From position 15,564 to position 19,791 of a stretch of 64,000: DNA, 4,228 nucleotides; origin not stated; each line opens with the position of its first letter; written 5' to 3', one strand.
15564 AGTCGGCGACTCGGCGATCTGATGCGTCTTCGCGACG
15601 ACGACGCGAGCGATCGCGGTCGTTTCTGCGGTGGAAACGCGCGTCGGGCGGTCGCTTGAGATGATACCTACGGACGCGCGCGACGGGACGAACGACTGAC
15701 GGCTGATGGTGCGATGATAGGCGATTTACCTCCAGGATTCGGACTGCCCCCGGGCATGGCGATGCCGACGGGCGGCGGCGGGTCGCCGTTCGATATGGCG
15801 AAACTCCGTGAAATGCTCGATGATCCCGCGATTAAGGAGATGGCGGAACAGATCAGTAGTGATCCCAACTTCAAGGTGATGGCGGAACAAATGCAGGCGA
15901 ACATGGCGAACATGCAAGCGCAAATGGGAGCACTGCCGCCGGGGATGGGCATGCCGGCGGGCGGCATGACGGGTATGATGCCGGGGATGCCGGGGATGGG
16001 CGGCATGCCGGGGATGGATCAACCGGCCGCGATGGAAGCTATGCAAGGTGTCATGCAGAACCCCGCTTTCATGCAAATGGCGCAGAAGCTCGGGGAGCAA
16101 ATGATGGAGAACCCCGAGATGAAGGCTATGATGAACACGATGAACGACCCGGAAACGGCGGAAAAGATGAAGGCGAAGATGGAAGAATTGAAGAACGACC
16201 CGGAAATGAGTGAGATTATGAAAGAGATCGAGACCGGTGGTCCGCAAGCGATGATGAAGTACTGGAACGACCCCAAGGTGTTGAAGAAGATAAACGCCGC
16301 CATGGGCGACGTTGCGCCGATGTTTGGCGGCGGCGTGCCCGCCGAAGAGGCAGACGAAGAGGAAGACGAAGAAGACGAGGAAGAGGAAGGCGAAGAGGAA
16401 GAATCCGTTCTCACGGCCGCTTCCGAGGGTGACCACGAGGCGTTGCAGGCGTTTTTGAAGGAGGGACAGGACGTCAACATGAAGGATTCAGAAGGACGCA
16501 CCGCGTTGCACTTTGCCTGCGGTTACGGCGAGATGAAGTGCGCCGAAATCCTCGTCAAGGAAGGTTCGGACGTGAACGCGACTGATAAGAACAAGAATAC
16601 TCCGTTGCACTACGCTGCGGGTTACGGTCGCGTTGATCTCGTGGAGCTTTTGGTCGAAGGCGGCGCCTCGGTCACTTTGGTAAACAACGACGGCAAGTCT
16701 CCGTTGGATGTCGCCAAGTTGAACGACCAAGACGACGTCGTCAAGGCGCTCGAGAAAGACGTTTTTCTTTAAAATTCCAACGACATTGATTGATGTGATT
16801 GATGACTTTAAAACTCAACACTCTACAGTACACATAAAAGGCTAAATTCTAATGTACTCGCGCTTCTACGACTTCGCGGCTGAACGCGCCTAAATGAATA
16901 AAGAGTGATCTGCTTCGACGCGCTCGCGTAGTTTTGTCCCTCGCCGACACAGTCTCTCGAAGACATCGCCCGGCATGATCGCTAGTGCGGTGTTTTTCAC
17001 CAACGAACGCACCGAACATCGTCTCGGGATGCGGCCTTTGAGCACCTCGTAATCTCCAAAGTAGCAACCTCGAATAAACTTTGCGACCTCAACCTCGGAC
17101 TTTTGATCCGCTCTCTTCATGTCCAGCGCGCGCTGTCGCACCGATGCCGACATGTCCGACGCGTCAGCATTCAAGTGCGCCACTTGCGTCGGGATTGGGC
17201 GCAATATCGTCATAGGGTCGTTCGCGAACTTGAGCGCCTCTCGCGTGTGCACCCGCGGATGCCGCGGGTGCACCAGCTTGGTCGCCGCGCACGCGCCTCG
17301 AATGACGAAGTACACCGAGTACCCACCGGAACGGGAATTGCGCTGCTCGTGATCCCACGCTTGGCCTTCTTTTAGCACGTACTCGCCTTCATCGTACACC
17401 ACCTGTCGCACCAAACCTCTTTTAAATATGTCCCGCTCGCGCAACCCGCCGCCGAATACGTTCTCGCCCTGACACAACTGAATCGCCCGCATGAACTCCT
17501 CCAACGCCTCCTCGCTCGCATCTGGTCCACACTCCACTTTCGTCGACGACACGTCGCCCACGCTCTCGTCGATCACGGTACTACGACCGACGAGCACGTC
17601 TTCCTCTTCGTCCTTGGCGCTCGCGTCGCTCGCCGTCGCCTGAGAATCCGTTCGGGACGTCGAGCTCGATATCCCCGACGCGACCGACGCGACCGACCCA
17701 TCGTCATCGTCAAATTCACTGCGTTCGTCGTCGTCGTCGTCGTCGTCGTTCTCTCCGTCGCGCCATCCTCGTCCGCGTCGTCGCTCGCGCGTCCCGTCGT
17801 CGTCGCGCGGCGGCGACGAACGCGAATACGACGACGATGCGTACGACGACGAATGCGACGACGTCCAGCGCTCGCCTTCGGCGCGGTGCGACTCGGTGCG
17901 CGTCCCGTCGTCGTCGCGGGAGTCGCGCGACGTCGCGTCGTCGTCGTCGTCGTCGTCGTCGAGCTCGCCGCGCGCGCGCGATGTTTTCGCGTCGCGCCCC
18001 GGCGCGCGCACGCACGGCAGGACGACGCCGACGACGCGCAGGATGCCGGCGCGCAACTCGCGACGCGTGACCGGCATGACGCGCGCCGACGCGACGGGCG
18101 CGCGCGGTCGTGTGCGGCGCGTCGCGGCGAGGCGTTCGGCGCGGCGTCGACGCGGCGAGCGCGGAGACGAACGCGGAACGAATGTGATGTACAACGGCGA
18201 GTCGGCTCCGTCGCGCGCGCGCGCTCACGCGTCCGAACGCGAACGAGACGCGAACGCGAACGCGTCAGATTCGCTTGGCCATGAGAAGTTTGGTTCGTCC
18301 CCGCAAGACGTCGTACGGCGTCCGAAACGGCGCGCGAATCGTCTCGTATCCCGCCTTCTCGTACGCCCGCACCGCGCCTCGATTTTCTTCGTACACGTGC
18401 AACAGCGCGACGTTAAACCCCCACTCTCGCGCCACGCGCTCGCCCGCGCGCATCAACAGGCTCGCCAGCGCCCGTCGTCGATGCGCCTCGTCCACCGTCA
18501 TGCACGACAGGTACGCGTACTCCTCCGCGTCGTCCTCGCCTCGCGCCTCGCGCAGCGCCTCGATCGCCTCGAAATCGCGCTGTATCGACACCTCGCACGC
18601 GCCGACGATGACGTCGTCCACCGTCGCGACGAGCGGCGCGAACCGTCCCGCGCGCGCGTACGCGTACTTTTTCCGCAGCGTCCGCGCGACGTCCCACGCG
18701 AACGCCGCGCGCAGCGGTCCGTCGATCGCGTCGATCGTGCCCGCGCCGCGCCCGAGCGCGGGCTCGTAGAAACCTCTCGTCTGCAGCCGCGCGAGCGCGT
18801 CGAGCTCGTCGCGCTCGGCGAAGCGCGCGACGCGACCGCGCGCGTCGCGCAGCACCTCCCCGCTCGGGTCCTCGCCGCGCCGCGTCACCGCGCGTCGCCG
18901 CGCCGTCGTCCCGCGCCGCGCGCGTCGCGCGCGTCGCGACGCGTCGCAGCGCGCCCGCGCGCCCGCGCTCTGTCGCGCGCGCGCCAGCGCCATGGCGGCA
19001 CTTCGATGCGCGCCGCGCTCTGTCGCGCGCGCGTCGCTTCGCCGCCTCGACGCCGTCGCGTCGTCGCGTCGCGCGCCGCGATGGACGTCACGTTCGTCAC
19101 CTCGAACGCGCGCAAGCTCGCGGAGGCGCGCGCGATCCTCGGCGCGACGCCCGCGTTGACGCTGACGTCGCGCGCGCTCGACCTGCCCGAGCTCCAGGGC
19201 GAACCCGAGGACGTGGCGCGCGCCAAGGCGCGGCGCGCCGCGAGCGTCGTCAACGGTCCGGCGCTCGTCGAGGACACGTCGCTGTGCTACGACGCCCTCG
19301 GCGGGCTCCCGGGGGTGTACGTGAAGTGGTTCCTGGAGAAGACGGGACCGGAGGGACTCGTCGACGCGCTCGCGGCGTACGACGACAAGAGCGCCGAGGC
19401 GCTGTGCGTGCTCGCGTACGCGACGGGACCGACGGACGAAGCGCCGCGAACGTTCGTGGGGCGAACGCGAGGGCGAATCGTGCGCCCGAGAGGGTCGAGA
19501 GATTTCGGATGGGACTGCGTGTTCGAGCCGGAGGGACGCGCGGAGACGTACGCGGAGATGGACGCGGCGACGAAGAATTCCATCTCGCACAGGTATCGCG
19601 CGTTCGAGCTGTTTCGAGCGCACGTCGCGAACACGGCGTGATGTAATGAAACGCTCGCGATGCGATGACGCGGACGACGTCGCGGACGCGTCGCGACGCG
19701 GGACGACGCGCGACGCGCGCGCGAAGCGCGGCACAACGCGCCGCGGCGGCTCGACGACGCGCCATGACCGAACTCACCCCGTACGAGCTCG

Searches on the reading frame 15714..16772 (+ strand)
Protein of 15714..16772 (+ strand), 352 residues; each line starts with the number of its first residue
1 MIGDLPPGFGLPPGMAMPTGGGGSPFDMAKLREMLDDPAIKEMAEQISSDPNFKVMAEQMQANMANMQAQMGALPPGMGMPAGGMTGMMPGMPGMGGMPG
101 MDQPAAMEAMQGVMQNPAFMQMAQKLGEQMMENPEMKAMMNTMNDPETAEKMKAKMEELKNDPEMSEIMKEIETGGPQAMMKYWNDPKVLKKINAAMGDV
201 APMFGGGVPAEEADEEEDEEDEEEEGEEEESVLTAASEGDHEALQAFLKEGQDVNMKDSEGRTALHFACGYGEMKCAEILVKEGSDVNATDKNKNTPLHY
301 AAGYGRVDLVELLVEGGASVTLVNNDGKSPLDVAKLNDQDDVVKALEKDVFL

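Call 69: search_protein_families(library=pfam, proteins=[window:15714-16772:+], max_evalue=0.0001)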
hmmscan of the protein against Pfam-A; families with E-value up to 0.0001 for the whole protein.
window:15714-16772:+ (352 aa): 7 families
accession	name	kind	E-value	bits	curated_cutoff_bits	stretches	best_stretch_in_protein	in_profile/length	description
PF12796.13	Ank_2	-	2.3e-33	115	27.3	2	234-322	3-88/90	Ankyrin repeats (3 copies)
PF00023.36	Ank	-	8e-24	82.8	21.1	2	293-325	1-33/33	Ankyrin repeat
PF13857.12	Ank_5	-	9.9e-24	83.6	27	2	280-334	1-56/56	Ankyrin repeats (many copies)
PF13637.12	Ank_4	-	2.8e-19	69.2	22.7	2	268-314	4-50/50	Ankyrin repeats (many copies)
PF13606.12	Ank_3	-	4.9e-16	57.4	22.3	1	294-320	2-28/30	Ankyrin repeat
PF17830.6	STI1-HOP_DP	-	2.4e-14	53.4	29.1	1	145-198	1-55/55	STI1/HOP, DP domain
PF24521.3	Ank_KRIT1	-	2.1e-07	31.2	80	1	228-341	18-132/149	KRIT1 ankyrin-repeats domain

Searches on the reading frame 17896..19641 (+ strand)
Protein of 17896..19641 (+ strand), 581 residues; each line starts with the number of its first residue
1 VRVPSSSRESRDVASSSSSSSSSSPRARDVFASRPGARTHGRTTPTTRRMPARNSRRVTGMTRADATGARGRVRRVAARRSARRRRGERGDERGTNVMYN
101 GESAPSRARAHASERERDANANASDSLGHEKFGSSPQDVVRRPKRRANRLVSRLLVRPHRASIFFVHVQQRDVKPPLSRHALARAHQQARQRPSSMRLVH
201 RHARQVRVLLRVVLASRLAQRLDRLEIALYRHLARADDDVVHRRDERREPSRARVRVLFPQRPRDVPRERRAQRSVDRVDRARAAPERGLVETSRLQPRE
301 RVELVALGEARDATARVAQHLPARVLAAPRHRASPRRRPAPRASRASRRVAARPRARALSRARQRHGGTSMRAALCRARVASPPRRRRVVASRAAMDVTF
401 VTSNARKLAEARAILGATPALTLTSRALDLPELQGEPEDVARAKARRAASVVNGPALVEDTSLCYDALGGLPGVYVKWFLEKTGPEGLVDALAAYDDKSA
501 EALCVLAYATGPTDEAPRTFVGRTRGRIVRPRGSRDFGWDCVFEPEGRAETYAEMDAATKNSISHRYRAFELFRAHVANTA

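Call 69: search_protein_families(library=pfam, proteins=[window:17896-19641:+], max_evalue=0.0001)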
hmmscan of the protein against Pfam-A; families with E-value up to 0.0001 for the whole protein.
window:17896-19641:+ (581 aa): 1 family
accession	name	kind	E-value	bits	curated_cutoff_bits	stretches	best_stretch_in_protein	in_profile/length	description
PF01725.21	Ham1p_like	-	1.7e-49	168.7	22.5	1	398-575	1-185/186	Ham1 family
